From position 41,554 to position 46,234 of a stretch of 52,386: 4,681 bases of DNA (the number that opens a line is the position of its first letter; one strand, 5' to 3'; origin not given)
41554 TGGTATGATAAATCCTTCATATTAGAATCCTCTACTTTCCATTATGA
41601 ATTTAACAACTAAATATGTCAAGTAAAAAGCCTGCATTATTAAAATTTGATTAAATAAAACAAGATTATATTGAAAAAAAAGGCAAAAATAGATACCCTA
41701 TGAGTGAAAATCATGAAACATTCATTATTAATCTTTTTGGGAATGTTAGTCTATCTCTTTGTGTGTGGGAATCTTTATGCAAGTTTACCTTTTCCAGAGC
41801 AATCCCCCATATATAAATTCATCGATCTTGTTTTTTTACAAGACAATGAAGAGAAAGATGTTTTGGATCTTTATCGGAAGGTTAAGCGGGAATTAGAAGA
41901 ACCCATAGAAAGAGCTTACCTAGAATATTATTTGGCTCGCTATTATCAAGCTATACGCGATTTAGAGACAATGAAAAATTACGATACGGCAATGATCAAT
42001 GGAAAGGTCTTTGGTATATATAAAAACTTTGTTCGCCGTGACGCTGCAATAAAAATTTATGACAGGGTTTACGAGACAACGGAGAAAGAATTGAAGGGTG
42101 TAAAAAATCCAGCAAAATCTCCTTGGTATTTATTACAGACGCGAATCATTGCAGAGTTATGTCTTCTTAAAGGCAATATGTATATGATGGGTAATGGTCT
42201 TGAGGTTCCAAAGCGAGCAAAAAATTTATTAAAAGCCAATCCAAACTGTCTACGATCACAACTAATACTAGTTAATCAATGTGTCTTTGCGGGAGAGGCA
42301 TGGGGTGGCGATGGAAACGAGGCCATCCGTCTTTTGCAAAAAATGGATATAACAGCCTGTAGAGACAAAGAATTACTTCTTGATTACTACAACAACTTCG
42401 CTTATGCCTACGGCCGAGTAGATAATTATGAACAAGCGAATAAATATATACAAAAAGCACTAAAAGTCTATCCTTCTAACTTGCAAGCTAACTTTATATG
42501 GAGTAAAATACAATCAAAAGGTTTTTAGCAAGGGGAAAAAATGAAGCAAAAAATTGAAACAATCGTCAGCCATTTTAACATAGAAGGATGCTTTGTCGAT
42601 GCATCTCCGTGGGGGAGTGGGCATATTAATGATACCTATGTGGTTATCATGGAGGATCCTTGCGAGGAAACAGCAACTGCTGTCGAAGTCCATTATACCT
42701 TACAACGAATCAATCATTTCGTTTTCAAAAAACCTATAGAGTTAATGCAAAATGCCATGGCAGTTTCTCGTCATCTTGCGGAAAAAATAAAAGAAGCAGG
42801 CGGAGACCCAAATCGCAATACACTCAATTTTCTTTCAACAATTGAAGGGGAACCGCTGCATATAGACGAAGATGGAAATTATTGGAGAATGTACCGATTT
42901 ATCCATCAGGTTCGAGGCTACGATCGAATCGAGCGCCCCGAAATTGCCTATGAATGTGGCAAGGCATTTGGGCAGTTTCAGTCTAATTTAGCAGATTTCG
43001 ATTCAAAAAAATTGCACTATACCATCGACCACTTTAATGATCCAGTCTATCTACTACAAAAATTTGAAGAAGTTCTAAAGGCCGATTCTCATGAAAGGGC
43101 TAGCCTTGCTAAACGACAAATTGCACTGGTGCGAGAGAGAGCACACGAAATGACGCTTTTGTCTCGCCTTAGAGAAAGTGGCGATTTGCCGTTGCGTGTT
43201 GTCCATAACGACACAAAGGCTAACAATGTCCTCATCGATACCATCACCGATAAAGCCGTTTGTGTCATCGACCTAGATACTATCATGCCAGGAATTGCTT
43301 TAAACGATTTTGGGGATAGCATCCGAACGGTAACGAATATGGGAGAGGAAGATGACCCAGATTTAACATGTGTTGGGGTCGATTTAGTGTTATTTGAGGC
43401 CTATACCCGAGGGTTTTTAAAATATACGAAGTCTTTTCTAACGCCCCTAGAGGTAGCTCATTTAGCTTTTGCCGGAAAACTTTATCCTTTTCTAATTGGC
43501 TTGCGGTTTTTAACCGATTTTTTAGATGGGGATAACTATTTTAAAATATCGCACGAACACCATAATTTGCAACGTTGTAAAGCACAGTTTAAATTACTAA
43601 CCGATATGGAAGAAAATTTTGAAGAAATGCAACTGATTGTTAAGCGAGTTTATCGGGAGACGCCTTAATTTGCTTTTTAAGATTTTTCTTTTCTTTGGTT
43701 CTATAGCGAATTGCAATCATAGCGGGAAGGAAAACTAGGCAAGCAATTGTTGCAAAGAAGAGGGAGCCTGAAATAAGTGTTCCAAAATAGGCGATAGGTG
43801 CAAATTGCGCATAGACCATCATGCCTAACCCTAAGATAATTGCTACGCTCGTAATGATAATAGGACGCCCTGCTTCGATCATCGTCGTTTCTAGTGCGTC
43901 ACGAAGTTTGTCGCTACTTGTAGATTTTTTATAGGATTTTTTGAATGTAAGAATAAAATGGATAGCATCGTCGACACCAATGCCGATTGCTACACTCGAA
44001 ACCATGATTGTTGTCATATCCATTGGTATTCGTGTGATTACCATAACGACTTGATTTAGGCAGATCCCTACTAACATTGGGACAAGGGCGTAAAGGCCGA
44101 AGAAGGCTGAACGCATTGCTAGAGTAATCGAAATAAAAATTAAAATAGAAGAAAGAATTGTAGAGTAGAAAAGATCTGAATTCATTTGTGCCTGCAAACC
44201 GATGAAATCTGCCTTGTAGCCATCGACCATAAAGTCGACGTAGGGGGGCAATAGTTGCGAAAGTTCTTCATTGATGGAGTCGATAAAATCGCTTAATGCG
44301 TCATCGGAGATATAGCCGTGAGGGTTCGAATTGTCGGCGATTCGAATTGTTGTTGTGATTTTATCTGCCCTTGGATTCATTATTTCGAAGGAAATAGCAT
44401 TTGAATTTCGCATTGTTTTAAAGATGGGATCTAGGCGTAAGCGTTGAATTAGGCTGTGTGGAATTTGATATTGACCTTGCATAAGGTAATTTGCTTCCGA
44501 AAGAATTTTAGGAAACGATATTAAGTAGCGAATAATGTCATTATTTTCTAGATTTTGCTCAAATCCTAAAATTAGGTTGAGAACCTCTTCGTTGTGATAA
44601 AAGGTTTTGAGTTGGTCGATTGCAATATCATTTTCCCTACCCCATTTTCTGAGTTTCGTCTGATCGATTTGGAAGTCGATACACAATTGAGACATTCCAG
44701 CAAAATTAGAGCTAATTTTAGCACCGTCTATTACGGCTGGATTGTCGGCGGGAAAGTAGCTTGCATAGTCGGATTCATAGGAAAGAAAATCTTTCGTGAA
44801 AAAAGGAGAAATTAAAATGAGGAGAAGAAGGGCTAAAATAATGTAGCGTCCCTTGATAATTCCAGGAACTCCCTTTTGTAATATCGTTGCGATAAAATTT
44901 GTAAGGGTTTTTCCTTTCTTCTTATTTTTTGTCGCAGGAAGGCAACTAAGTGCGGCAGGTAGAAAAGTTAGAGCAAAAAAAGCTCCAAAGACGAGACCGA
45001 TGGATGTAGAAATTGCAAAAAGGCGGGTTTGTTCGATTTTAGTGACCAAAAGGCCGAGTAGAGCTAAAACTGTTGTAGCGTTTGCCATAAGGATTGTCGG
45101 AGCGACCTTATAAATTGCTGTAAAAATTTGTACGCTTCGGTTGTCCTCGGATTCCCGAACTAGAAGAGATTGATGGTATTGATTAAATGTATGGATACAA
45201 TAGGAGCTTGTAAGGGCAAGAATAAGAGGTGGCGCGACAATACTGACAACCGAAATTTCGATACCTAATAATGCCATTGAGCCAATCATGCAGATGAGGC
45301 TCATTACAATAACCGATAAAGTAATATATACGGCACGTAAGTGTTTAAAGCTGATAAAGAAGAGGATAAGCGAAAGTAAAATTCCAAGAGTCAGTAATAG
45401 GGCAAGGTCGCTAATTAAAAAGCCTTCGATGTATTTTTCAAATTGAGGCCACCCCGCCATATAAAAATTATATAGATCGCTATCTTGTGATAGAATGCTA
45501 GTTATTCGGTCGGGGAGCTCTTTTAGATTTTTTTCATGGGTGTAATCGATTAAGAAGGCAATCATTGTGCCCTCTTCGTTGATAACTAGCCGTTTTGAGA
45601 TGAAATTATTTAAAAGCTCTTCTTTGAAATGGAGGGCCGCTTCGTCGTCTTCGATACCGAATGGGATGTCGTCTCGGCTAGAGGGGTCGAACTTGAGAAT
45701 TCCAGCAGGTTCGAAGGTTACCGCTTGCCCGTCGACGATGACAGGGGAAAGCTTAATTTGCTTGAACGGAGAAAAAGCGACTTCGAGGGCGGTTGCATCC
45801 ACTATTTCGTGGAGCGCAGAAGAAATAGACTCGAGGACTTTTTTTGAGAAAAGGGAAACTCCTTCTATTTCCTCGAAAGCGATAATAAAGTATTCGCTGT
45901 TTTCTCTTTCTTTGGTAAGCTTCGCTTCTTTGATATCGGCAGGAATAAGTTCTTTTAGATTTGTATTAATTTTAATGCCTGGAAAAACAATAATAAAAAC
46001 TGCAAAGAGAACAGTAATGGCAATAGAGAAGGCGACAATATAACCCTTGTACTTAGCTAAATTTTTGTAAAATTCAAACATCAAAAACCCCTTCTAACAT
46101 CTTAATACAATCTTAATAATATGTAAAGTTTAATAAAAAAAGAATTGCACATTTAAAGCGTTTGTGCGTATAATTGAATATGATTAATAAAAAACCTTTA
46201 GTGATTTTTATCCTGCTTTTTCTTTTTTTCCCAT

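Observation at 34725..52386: Modular acyltransferase / RND-MMPL exporter / glycosyltransferase locus: candidate uncharacterised (glyco)lipid assembly and export system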

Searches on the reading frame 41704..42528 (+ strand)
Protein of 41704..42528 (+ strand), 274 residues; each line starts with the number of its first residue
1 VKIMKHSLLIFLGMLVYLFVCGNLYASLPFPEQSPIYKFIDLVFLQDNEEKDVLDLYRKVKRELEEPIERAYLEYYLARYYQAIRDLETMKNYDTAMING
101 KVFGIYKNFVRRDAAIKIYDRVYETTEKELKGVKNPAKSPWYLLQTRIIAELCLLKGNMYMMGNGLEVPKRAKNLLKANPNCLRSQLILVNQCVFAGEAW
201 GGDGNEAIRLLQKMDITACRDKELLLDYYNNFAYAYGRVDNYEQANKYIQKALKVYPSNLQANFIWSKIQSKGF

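Call 6: search_protein_families(library=pfam, proteins=[window:41704-42528:+], max_evalue=0.01)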
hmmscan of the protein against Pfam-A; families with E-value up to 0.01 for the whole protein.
window:41704-42528:+ (274 aa): 6 families
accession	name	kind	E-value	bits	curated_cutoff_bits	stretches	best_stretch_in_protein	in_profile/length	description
PF14853.12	Fis1_TPR_C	-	0.00012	22.7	25.3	1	233-271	8-46/53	Fis1 C-terminal tetratricopeptide repeat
PF13181.12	TPR_8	-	0.00084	19.8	25.7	1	227-259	2-34/34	Tetratricopeptide repeat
PF13424.12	TPR_12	-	0.0019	18.8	30.1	0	221-257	40-76/77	Tetratricopeptide repeat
PF07719.23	TPR_2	-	0.0034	17.8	27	1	227-259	2-34/34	Tetratricopeptide repeat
PF13428.12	TPR_14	-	0.0035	18.3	23.5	0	233-263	8-38/44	Tetratricopeptide repeat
PF13374.12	TPR_10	-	0.0035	17.8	27.5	1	226-256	2-32/42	Tetratricopeptide repeat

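Call 8: search_protein_families(library=ncbifam, proteins=[window:41704-42528:+], max_evalue=0.001)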
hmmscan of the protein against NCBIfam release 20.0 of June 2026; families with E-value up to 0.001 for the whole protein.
window:41704-42528:+ (274 aa): 0 families

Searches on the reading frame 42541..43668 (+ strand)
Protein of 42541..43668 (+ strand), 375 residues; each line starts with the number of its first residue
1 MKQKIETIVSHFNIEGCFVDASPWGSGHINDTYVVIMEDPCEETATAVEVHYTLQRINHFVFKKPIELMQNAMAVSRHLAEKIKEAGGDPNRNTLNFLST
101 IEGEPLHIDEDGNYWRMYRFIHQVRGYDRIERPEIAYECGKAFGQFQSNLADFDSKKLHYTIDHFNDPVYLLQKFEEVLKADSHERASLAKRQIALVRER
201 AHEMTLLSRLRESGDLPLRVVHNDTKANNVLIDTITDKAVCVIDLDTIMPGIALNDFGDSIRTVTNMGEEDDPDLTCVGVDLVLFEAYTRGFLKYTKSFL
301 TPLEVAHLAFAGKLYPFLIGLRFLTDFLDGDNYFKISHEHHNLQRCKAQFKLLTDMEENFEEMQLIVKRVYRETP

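Call 6: search_protein_families(library=pfam, proteins=[window:42541-43668:+], max_evalue=0.01)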
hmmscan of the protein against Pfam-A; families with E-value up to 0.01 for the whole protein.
window:42541-43668:+ (375 aa): 2 families
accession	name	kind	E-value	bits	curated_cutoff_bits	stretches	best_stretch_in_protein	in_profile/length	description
PF01636.29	APH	-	7.3e-13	49.3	23.2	1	111-263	68-212/239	Phosphotransferase enzyme family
PF01633.27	Choline_kinase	-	0.003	17.4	29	1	129-244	82-187/300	Choline/ethanolamine kinase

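Call 8: search_protein_families(library=ncbifam, proteins=[window:42541-43668:+], max_evalue=0.001)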
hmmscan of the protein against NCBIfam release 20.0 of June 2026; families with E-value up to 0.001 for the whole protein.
window:42541-43668:+ (375 aa): 0 families

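Call 25: search_solved_structures(query=window:42541-43668:+, max_evalue=0.01)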
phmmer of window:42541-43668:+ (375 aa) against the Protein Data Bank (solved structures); distinct sequences matched with E-value up to 0.01: 3.
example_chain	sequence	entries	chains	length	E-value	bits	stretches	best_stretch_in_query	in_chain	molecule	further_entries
4ocu_A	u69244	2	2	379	6.8e-72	246.1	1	7-372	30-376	N-acetylhexosamine 1-phosphate kinase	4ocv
4wh1_A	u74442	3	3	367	9.3e-72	245.6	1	7-370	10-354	N-acetylhexosamine 1-kinase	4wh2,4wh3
4ocj_A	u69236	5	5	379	1.1e-71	245.5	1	7-370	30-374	N-acetylhexosamine 1-phosphate kinase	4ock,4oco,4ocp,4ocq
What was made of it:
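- NahK lies nearby (call 25).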

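Call 82: search_solved_structures(query=window:42541-43668:+, max_evalue=1e-20, show_alignments=1)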
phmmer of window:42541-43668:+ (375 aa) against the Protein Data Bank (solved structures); distinct sequences matched with E-value up to 1e-20: 3.
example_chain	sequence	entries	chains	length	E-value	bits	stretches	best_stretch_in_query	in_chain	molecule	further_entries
4ocu_A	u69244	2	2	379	6.8e-72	246.1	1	7-372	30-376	N-acetylhexosamine 1-phosphate kinase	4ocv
4wh1_A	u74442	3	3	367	9.3e-72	245.6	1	7-370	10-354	N-acetylhexosamine 1-kinase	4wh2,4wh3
4ocj_A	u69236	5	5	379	1.1e-71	245.5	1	7-370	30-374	N-acetylhexosamine 1-phosphate kinase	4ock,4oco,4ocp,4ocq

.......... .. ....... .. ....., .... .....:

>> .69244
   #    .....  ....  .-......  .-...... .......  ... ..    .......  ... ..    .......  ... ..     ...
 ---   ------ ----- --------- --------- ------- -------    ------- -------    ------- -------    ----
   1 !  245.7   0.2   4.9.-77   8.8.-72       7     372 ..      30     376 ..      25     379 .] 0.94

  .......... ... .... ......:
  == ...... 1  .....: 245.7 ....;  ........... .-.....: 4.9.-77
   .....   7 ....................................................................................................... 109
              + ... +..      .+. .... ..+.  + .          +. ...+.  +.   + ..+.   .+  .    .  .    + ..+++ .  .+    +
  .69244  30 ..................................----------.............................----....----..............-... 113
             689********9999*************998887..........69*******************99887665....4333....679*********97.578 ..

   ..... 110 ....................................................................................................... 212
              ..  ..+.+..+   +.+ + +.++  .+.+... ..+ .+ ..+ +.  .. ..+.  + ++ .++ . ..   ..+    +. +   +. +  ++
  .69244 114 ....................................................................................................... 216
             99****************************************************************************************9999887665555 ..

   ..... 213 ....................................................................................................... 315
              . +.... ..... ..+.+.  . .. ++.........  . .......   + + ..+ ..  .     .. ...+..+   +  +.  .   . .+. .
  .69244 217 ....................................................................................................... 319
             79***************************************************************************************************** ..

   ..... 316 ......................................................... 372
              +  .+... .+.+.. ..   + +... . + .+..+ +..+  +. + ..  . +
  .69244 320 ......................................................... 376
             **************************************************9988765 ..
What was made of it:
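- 42541..43668 (+): N-acetylhexosamine 1-kinase (NahK) homologue, 12 nt after TPR1; probably a sugar-salvage gene. It matches PDB 4ocu, 4wh1 and 4ocj at E 7e-72 over residues 7-372, and the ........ and IDLDT motifs are kept (calls 25, 82).
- On NahK (N-acetylhexosamine 1-kinase): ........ and IDLDT are conserved (call 82).
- Closest known: NahK. Same: The homology is full-length and strong (E 7e-72), and the catalytic motifs are conserved (calls 25, 82).
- Checked: The kinase matches solved NahK over its full length (E 7e-72), with the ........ and IDLDT motifs (calls 25, 82).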

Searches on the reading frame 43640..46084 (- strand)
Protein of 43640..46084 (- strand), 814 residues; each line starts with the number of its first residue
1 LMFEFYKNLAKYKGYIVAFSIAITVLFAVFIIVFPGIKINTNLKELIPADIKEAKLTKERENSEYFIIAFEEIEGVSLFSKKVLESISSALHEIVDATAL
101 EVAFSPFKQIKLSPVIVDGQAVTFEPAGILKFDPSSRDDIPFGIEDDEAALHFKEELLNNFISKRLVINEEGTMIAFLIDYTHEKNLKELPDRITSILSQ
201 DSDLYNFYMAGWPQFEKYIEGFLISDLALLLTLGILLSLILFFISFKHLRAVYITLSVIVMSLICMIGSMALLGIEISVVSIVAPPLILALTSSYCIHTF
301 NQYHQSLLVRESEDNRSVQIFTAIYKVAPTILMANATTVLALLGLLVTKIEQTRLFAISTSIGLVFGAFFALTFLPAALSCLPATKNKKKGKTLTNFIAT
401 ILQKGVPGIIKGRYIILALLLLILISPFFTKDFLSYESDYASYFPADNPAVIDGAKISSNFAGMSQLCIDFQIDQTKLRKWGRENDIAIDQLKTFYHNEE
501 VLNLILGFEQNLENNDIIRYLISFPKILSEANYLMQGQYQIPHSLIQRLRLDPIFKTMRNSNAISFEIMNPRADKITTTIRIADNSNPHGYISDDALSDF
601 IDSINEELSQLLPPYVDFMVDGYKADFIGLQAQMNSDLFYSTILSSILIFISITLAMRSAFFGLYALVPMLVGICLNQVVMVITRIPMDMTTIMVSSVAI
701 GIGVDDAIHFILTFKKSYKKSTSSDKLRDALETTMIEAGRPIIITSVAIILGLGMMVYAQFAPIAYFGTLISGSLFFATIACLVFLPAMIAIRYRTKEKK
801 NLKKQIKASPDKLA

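Call 6: search_protein_families(library=pfam, proteins=[window:43640-46084:-], max_evalue=0.01)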
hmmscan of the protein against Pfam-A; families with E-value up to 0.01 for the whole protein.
window:43640-46084:- (814 aa): 3 families
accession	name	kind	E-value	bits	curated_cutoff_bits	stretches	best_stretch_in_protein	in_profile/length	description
PF03176.21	MMPL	-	2.3e-21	76.5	20.5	2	208-385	126-305/333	MMPL family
PF02460.24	Patched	-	2.3e-11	44.1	23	2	244-380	24-155/156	Patched SSD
PF12349.14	Sterol-sensing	-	4.4e-07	30.3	22.3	2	256-382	13-136/153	Sterol-sensing domain of SREBP cleavage-activation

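Call 8: search_protein_families(library=ncbifam, proteins=[window:43640-46084:-], max_evalue=0.001)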
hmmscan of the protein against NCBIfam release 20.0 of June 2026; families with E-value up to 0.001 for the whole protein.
window:43640-46084:- (814 aa): 8 families
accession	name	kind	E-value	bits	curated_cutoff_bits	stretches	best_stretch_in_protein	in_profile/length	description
TIGR00921.1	2A067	subfamily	8.2e-46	156.4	351.9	2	147-465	112-441/733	hydrophobe/amphiphile efflux-3 (HAE3) family transporter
TIGR00833.1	actII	subfamily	5.1e-21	74.7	874.7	2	599-801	135-340/910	MMPL family RND transporter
TIGR03480.1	HpnN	hypoth_equivalog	3.1e-16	58.6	751.85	2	636-803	269-433/862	hopanoid biosynthesis associated RND transporter like protein HpnN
NF052374.1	HopndTporHpnN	equivalog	3.2e-09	35.5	1100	1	634-798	270-431/858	hopanoid transporter HpnN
TIGR00916.1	2A0604s01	subfamily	7.9e-08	32.2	148.6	1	232-370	93-229/231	SecD/SecF family protein translocase subunit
TIGR00918.1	2A060602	subfamily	5.2e-05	21.1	1120.4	1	208-382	948-1117/1145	transmembrane receptor Patched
TIGR00914.1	2A0601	subfamily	5.3e-05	21.1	701.45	1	584-805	824-1047/1051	CusA/CzcA family heavy metal efflux RND transporter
NF045600.2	BstA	equivalog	7.7e-05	20.8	1400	0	234-377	758-892/903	sterol transporter cytoplasmic membrane protein BstA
